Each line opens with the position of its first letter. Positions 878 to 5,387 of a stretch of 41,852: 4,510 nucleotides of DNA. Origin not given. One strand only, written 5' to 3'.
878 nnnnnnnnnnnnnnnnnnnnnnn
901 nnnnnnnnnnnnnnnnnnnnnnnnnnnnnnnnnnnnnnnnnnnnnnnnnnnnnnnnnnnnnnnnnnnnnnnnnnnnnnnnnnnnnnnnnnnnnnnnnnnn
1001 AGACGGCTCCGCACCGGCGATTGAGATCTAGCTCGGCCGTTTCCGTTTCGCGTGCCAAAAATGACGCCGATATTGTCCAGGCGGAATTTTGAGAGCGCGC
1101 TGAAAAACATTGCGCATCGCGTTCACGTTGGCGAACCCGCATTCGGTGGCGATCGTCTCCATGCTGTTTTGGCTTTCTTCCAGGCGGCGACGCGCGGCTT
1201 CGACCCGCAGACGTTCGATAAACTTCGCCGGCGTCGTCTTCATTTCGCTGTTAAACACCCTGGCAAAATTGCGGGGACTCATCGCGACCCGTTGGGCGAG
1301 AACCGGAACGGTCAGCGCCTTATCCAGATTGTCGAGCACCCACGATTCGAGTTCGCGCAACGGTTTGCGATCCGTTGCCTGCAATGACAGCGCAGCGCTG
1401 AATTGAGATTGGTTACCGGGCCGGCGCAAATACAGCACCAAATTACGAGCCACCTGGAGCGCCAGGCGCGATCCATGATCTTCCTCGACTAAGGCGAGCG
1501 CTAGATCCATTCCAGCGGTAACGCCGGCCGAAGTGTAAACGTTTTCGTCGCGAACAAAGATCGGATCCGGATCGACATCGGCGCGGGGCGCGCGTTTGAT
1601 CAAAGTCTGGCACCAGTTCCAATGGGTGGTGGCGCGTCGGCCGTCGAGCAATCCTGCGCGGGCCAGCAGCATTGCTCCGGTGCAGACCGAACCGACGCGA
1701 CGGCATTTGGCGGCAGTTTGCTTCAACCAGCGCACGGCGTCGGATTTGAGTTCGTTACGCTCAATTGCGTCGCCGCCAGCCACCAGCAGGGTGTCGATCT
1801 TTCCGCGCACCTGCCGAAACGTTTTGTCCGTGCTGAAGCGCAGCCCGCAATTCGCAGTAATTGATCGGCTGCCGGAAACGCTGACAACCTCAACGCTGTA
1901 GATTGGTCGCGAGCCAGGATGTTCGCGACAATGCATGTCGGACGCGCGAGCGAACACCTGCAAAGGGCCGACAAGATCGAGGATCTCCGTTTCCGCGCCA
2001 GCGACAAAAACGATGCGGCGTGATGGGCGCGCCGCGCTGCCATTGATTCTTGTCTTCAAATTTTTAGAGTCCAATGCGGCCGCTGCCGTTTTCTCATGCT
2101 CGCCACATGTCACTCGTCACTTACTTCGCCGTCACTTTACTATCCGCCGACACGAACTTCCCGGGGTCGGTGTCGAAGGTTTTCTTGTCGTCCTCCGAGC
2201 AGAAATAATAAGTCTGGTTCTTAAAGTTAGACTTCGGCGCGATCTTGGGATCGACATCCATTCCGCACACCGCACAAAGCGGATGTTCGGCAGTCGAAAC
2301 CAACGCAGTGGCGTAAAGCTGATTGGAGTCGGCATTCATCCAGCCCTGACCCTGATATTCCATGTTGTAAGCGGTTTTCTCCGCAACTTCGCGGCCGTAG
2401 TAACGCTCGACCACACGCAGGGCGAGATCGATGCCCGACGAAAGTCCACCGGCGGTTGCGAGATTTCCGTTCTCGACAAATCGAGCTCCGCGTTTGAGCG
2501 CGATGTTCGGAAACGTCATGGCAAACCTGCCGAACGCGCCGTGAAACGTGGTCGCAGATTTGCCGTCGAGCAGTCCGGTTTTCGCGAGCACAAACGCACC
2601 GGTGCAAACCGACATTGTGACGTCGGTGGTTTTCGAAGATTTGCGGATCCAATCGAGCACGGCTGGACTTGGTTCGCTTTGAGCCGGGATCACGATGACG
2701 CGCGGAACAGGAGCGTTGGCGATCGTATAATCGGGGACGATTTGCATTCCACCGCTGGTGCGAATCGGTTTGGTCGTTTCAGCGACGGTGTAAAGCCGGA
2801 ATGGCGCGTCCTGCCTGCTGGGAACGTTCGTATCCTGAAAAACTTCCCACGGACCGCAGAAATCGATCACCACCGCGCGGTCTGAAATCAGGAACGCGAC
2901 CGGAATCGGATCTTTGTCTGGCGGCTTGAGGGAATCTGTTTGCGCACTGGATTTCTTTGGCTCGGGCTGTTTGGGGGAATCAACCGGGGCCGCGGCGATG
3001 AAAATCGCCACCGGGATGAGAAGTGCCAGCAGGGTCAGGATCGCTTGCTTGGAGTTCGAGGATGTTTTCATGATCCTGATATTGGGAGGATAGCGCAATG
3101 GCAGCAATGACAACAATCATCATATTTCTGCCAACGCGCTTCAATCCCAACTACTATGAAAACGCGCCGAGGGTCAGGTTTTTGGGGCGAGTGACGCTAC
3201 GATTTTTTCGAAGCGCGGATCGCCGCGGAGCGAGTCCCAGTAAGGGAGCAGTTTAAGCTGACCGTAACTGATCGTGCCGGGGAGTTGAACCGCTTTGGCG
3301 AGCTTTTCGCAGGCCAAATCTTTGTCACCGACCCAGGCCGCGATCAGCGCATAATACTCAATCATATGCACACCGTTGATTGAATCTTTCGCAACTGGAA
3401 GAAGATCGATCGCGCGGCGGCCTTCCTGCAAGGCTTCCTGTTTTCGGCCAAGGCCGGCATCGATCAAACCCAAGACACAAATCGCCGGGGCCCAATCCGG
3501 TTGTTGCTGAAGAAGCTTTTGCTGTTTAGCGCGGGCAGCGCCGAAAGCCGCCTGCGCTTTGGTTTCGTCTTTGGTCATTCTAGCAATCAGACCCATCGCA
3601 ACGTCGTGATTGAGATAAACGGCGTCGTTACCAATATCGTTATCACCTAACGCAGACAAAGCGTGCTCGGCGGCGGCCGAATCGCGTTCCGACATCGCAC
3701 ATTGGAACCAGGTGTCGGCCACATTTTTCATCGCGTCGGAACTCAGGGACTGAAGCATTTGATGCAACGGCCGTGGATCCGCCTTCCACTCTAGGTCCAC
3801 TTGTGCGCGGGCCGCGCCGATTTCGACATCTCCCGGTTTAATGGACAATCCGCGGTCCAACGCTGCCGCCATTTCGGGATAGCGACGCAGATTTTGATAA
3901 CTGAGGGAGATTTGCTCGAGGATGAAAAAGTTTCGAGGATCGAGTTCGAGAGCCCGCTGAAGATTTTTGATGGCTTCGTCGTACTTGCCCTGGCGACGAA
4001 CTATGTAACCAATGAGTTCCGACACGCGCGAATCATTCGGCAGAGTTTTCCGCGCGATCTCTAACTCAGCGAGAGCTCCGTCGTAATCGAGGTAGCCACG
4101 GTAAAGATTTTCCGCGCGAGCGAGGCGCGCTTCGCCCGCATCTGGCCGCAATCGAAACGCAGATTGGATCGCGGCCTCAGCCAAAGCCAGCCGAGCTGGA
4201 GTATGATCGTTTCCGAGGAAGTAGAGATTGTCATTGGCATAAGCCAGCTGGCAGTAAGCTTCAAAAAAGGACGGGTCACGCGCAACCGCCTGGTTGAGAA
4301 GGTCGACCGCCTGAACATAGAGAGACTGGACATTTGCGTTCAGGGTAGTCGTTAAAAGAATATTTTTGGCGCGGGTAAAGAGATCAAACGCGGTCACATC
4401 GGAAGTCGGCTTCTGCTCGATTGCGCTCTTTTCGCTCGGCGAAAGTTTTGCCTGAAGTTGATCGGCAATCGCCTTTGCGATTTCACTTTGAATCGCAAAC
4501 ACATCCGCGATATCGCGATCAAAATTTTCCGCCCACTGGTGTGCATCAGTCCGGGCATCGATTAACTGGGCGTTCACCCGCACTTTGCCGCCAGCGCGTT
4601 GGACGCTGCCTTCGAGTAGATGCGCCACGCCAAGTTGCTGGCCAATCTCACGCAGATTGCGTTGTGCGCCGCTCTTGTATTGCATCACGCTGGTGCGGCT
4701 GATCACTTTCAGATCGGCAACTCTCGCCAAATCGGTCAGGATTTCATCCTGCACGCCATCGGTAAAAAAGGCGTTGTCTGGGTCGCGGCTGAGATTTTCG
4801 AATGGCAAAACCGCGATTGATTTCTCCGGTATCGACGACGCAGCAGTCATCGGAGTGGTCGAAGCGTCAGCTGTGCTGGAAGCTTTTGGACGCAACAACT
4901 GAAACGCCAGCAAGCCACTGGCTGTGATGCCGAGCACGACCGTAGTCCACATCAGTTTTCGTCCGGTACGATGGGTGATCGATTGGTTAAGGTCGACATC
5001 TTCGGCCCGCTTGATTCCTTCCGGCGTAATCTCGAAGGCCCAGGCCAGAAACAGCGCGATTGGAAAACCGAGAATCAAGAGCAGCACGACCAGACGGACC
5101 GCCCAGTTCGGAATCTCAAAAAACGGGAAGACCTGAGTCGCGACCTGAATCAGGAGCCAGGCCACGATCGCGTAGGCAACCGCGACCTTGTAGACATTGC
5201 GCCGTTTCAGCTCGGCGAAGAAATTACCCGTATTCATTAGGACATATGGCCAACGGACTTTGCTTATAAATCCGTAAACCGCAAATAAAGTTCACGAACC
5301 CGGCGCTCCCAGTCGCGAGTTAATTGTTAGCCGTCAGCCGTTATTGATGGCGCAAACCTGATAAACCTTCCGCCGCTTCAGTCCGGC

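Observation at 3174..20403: Tandem, translationally coupled array of eight membrane-anchored TolB-N-like/TPR paralogs with no output domain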

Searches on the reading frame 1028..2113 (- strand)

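Call 12: search_protein_families(library=pfam, proteins=[window:1028-2113:-], max_evalue=0.001)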
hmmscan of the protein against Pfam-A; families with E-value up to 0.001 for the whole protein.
window:1028-2113:- (361 aa): 3 families
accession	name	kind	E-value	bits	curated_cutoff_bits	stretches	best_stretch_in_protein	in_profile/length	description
PF01965.30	DJ-1_PfpI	-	1.5e-26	93.6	26.6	1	32-211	1-165/165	DJ-1/PfpI family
PF12833.13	HTH_18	-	2e-21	76.5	33.6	1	272-350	1-79/80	Helix-turn-helix domain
PF00165.29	HTH_AraC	-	3.3e-09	37.1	26.6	0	261-299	3-41/42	Bacterial regulatory helix-turn-helix proteins, AraC family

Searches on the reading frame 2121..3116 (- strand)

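Call 12: search_protein_families(library=pfam, proteins=[window:2121-3116:-], max_evalue=0.001)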
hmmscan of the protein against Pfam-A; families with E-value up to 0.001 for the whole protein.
window:2121-3116:- (331 aa): 2 families
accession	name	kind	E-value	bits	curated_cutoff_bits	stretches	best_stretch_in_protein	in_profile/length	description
PF01965.30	DJ-1_PfpI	-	4e-16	59.7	26.6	1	73-237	3-164/165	DJ-1/PfpI family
PF04945.19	YHS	-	9e-07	29.2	30.3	1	283-324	5-46/47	YHS domain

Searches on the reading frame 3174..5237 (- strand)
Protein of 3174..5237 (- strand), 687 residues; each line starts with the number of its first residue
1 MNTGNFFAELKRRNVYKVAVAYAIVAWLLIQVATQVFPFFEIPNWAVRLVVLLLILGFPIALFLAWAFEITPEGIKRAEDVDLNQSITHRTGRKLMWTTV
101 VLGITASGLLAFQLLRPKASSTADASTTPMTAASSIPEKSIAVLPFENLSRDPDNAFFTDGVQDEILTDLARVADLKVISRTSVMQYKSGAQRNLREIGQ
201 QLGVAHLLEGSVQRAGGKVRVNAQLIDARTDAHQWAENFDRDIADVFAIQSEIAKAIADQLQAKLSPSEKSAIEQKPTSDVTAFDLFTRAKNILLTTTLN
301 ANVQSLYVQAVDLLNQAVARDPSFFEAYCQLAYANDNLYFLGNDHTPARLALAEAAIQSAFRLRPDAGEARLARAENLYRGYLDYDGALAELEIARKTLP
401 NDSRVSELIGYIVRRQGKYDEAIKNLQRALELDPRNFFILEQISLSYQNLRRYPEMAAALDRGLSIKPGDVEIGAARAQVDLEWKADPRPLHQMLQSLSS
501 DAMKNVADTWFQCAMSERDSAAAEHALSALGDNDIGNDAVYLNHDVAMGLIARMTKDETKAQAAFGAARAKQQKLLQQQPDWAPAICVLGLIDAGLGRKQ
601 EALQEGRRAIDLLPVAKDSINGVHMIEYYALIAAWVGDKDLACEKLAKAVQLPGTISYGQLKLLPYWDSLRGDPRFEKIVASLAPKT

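Call 4: search_protein_families(library=pfam, proteins=[window:3174-5237:-], max_evalue=0.01)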
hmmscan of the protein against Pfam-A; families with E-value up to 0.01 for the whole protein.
window:3174-5237:- (687 aa): 14 families
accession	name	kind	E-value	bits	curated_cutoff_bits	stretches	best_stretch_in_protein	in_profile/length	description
PF13414.12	TPR_11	-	2.2e-09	37.3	26.8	1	410-439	1-30/42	TPR repeat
PF13428.12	TPR_14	-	5.6e-09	36.3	23.5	1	411-440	9-38/44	Tetratricopeptide repeat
PF00515.34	TPR_1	-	5.8e-09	35.8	27.8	1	409-436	7-34/34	Tetratricopeptide repeat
PF07719.23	TPR_2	-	6.8e-09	35.6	27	1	409-436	7-34/34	Tetratricopeptide repeat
PF13431.12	TPR_17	-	1.1e-06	28.8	24.4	0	313-337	1-25/34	Tetratricopeptide repeat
PF13181.12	TPR_8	-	1.9e-06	28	25.7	1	408-436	6-34/34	Tetratricopeptide repeat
PF13424.12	TPR_12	-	3e-06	27.8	30.1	1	402-432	44-74/77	Tetratricopeptide repeat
PF13432.12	TPR_16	-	1.8e-05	25.5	32.7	1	384-435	12-63/65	Tetratricopeptide repeat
PF23914.1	TPR_CcmH_CycH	-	0.00021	21.6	42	1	350-434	66-152/158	Cytochrome c-type biogenesis protein H TPR domain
PF04052.18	TolB_N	-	0.00092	19.7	22.4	1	140-229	14-101/106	TolB amino-terminal domain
PF12895.13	ANAPC3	-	0.0016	19.1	27.2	1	385-461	5-80/82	Anaphase-promoting complex, cyclosome, subunit 3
PF14559.12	TPR_19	-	0.0022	18.7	25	1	415-479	3-67/68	Tetratricopeptide repeat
PF17680.6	FlgO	-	0.0023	18.2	22.6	1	172-230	55-114/130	FlgO protein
PF13176.12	TPR_7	-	0.0047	17.4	27.9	0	409-434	5-30/36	Tetratricopeptide repeat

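Call 5: search_protein_families(library=ncbifam, proteins=[window:3174-5237:-], max_evalue=0.01)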
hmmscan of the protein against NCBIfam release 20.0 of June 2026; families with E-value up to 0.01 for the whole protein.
window:3174-5237:- (687 aa): 11 families
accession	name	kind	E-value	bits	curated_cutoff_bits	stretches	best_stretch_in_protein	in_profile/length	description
NF047558.1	TPR_END_plus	domain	1.3e-14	53.9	32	2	630-680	6-55/56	TPR end-of-group domain-containing protein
NF040959.1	MamA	equivalog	1.3e-13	50.9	200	1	297-462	43-198/204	magnetosome protein MamA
TIGR02917.1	PEP_TPR_lipo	equivalog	6.4e-10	37.6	312.2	1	384-652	310-562/899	XrtA/PEP-CTERM system TPR-repeat protein PrsT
TIGR02521.1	type_IV_pilW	equivalog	2e-08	34.1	154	1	307-462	47-194/234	type IV pilus biogenesis/stability protein PilW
TIGR02800.1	propeller_TolB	equivalog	3.4e-07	29.6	343.15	1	140-263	24-150/418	Tol-Pal system beta propeller repeat protein TolB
NF033762.1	social_mot_Tgl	equivalog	8.6e-06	25.3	225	1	355-431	52-128/252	social motility TPR repeat lipoprotein Tgl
NF007540.1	PRK10153.1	equivalog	0.00066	18.6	400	1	155-334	222-387/516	lysine decarboxylation/transport transcriptional activator CadC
NF008757.0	PRK11788.1-5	equivalog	0.0018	17.5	363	1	386-525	197-336/388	lipopolysaccharide assembly protein LapB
TIGR04489.1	exosort_XrtO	exception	0.0028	16.5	250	1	30-147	216-331/451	exosortase O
TIGR00990.1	3a0801s09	subfamily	0.0036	16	757.25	0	304-445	307-441/615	mitochondrial import receptor subunit TOM70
NF002725.1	PRK02603.1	equivalog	0.0055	16.7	143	0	403-452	72-121/173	photosystem I assembly protein Ycf3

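Call 53: search_protein_families(library=padloc, proteins=[window:3174-5237:-], max_evalue=0.001)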
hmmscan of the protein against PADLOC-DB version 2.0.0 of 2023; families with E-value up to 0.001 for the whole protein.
window:3174-5237:- (687 aa): 1 family
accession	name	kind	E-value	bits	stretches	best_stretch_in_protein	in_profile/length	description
PDLC01172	TPR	-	0.00071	16.5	0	402-447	83-126/448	TPR repeats containing protein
